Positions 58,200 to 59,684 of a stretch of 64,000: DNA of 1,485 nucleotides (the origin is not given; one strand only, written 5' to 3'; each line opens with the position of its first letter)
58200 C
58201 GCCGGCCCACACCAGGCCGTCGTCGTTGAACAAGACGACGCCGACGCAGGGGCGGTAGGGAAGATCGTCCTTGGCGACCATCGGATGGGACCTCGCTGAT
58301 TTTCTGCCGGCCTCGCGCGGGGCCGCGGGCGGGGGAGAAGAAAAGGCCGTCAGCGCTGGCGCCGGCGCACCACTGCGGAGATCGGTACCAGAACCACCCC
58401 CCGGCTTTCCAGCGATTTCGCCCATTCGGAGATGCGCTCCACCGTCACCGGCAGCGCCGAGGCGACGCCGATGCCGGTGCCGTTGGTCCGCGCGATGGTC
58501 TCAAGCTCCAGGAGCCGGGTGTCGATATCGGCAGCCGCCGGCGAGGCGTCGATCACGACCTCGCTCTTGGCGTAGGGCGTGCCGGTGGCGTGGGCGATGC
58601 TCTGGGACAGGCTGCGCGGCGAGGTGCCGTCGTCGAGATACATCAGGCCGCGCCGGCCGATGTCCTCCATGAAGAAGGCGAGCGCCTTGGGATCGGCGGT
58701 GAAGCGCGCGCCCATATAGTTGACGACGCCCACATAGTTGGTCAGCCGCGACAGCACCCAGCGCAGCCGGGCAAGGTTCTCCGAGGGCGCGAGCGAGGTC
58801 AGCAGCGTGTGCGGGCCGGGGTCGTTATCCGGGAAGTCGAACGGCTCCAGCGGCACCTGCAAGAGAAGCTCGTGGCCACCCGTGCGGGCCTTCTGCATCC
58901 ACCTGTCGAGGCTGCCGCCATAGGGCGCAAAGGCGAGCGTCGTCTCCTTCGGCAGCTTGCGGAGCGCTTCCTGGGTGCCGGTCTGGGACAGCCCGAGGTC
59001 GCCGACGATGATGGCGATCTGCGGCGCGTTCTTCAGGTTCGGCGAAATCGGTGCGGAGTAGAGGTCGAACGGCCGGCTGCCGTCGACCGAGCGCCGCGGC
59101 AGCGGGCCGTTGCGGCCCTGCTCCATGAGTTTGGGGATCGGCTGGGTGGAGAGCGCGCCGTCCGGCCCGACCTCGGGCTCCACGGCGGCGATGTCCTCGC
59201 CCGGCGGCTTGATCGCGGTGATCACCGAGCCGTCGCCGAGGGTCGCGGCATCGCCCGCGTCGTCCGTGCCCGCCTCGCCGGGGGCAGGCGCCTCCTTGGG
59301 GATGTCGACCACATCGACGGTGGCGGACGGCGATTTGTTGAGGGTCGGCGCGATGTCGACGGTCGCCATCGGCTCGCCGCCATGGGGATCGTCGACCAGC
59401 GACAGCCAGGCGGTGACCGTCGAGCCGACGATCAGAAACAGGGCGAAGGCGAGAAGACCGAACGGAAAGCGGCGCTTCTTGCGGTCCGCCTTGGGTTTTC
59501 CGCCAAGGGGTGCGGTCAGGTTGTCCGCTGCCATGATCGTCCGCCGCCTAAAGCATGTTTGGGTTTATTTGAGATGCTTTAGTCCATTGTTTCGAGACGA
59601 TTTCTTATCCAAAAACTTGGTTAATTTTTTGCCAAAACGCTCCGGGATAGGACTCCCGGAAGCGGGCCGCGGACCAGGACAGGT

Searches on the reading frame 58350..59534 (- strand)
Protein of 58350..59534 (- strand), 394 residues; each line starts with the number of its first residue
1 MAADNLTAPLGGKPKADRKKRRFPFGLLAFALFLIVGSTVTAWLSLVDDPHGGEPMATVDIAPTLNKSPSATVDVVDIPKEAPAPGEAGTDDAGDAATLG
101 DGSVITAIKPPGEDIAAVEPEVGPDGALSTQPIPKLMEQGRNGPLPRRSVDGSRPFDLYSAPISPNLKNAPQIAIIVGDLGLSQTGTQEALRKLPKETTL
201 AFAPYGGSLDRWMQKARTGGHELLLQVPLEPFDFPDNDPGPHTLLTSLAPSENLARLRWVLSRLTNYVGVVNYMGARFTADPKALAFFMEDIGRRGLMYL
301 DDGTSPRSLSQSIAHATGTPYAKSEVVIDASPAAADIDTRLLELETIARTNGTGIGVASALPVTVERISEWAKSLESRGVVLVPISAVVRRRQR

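Call 4: search_protein_families(library=pfam, proteins=[window:58350-59534:-], max_evalue=0.01)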
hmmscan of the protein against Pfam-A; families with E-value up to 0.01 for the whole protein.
window:58350-59534:- (394 aa): 1 family
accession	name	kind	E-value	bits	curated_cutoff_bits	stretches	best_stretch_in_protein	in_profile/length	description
PF04748.18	Polysacc_deac_2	-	2.6e-64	216.7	27.5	1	175-389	1-212/212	Divergent polysaccharide deacetylase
